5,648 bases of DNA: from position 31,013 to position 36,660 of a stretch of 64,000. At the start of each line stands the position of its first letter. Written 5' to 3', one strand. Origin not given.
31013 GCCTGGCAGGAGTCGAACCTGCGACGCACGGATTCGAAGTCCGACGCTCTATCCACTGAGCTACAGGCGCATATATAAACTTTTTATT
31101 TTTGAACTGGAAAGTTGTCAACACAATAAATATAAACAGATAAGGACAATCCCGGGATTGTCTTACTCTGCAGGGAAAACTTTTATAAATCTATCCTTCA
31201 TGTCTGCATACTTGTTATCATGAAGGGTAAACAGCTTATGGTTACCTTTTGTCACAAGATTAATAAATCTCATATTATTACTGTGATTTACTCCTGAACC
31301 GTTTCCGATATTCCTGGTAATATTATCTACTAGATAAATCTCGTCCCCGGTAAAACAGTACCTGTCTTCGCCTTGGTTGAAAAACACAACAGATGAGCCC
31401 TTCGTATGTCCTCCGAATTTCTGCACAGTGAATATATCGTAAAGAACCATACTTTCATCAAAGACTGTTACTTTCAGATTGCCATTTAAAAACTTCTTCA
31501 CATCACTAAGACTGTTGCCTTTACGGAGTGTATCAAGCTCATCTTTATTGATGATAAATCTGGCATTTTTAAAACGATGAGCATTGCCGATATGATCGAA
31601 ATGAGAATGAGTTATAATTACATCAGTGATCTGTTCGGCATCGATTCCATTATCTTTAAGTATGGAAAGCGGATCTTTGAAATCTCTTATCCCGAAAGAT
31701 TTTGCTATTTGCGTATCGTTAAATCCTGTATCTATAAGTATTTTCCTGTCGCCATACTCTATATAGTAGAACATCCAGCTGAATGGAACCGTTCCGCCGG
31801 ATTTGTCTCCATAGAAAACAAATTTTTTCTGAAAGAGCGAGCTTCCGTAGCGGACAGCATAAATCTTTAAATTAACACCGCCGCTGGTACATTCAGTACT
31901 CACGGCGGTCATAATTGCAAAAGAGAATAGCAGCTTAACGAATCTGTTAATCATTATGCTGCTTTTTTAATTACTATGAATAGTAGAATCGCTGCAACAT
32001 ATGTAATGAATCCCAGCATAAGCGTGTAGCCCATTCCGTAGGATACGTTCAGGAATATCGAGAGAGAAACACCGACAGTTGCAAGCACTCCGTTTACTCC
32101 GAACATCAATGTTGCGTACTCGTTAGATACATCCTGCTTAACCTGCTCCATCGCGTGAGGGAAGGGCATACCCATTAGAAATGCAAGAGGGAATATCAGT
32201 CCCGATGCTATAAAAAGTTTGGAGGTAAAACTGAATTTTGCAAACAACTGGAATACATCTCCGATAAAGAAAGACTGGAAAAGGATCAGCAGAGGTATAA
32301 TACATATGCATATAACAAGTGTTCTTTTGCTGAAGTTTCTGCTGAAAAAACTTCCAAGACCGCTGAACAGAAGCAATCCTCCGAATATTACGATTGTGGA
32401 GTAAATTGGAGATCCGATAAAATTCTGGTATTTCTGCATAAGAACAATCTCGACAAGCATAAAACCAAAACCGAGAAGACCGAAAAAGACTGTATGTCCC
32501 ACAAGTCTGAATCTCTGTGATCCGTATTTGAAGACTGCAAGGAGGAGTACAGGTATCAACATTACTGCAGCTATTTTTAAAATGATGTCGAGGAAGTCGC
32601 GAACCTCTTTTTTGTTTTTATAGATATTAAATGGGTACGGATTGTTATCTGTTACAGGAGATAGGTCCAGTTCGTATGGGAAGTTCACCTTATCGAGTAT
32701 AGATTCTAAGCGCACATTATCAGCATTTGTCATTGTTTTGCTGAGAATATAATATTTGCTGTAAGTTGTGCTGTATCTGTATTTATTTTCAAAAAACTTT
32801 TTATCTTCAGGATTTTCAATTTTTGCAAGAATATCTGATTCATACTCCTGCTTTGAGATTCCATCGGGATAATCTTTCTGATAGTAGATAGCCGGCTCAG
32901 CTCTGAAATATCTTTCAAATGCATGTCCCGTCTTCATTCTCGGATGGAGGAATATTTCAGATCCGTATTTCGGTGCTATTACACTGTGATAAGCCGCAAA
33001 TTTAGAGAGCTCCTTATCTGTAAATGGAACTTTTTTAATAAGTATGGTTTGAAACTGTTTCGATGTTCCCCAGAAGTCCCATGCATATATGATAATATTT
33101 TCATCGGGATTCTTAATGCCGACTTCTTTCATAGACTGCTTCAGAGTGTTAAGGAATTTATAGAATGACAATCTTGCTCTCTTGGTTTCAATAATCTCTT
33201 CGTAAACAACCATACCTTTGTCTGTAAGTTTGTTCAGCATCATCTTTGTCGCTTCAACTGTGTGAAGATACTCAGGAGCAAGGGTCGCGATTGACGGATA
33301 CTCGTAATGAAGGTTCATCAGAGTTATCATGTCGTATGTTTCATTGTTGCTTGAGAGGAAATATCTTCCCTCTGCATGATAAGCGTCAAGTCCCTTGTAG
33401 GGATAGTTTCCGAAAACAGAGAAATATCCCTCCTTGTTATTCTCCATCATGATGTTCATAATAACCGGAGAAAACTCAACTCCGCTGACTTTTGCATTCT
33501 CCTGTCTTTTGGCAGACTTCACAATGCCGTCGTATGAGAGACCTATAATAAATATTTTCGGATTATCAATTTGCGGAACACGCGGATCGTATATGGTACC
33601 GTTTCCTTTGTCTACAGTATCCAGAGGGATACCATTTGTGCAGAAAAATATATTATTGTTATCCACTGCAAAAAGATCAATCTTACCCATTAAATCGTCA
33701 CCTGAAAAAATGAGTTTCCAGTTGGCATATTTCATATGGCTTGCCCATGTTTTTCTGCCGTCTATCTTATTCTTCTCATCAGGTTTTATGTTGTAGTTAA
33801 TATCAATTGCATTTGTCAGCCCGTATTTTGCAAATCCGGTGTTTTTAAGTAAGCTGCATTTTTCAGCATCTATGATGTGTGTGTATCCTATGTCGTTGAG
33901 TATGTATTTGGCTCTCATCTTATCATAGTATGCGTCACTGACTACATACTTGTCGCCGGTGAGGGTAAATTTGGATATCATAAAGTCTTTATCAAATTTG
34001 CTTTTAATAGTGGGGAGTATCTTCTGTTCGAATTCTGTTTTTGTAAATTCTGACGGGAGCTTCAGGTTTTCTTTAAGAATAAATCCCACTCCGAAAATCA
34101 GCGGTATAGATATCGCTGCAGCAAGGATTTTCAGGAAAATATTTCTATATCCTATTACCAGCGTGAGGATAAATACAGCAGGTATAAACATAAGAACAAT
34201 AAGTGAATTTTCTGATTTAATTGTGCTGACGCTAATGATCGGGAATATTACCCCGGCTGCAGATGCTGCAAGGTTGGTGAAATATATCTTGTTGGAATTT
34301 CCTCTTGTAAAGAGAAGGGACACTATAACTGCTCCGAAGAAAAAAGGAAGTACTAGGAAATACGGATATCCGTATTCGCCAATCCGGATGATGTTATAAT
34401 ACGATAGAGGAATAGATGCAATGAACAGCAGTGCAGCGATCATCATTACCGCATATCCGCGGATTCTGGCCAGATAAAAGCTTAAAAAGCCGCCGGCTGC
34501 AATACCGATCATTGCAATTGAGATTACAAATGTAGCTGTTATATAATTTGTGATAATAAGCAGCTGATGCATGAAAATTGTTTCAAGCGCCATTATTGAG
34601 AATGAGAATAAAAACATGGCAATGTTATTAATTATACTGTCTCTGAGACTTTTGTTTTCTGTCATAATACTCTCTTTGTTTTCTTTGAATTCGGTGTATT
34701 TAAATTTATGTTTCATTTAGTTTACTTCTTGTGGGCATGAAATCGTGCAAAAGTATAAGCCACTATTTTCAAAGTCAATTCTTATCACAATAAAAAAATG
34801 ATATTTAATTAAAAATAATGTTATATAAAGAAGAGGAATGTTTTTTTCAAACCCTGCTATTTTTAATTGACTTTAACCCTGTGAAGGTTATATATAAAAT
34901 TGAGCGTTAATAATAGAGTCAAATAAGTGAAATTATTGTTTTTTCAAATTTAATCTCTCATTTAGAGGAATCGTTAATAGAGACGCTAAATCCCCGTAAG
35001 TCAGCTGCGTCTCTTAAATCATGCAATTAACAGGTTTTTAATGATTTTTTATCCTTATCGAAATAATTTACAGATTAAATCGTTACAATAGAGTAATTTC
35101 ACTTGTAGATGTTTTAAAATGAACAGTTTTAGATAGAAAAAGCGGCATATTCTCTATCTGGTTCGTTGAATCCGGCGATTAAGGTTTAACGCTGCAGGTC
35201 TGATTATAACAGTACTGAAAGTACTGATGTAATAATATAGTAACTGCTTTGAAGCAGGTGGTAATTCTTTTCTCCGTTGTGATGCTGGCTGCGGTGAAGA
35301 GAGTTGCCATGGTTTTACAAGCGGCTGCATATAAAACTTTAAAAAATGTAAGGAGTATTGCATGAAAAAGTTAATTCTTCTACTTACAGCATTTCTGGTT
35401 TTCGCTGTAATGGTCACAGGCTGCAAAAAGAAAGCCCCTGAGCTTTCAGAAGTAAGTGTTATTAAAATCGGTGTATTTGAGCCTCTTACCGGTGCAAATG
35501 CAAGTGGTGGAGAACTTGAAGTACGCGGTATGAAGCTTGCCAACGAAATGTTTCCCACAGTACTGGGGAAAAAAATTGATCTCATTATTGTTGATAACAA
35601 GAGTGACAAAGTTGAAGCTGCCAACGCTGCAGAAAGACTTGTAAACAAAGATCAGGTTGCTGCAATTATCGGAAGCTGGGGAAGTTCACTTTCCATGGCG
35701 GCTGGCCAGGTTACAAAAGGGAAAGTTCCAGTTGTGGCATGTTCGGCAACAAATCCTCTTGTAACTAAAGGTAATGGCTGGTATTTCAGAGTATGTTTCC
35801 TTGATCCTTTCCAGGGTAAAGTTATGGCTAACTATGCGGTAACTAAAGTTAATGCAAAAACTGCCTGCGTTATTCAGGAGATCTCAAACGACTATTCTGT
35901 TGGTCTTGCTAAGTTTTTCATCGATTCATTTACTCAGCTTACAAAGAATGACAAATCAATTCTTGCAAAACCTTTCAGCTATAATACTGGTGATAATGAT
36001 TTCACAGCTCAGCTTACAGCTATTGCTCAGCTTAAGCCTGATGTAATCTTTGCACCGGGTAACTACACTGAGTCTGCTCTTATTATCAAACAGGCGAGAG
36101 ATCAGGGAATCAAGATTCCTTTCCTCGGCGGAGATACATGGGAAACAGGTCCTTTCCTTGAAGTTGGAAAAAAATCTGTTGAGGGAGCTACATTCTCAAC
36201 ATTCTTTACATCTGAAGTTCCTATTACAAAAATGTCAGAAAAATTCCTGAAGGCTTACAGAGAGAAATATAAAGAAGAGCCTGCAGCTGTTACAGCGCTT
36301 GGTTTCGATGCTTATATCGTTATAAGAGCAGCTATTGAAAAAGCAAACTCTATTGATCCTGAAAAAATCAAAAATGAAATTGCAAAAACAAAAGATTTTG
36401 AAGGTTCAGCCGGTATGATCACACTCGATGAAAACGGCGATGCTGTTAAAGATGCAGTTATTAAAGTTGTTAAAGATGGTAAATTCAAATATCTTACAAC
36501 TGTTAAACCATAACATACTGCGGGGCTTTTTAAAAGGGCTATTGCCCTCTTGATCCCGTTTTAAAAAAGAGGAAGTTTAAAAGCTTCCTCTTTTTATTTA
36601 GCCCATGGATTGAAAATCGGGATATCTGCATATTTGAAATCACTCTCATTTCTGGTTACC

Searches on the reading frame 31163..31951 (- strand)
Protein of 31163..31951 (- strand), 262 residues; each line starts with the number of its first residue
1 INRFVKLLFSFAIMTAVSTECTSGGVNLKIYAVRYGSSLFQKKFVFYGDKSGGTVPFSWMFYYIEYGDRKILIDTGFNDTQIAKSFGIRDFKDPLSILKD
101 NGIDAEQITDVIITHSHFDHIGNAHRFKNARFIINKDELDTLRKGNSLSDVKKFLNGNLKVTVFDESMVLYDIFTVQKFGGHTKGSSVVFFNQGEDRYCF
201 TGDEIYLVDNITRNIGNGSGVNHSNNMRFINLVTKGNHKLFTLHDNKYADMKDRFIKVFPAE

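Call 15: search_protein_families(library=pfam, proteins=[window:31163-31951:-], max_evalue=0.001)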
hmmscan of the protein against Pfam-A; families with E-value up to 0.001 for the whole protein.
window:31163-31951:- (262 aa): 2 families
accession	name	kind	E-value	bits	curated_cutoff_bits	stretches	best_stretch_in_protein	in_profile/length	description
PF00753.33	Lactamase_B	-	1.1e-18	68.4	22.7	1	62-215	9-161/196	Metallo-beta-lactamase superfamily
PF12706.13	Lactamase_B_2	-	3.4e-05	24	27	1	69-148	1-76/200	Beta-lactamase superfamily domain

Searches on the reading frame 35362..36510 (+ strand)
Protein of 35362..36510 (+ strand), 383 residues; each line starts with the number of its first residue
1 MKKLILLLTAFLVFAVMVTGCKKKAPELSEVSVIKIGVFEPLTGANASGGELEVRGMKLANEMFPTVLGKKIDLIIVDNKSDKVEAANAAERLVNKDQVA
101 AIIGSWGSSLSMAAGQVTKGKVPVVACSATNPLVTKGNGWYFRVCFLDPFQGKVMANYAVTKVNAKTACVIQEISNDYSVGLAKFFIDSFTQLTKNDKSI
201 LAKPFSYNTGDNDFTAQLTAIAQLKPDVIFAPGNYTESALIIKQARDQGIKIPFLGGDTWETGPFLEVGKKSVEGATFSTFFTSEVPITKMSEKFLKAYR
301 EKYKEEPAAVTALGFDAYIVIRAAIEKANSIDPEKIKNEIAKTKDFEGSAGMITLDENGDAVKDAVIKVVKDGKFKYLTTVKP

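Call 15: search_protein_families(library=pfam, proteins=[window:35362-36510:+], max_evalue=0.001)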
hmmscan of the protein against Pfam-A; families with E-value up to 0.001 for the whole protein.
window:35362-36510:+ (383 aa): 3 families
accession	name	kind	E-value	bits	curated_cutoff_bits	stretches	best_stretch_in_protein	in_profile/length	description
PF13458.12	Peripla_BP_6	-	2.4e-52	179.2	31.7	1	34-373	2-342/343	Periplasmic binding protein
PF01094.35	ANF_receptor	-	6.5e-19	68.6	25.4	1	66-366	18-346/353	Receptor family ligand binding region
PF13433.12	Peripla_BP_5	-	1.2e-17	64.5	27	2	34-109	1-79/363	Periplasmic binding protein domain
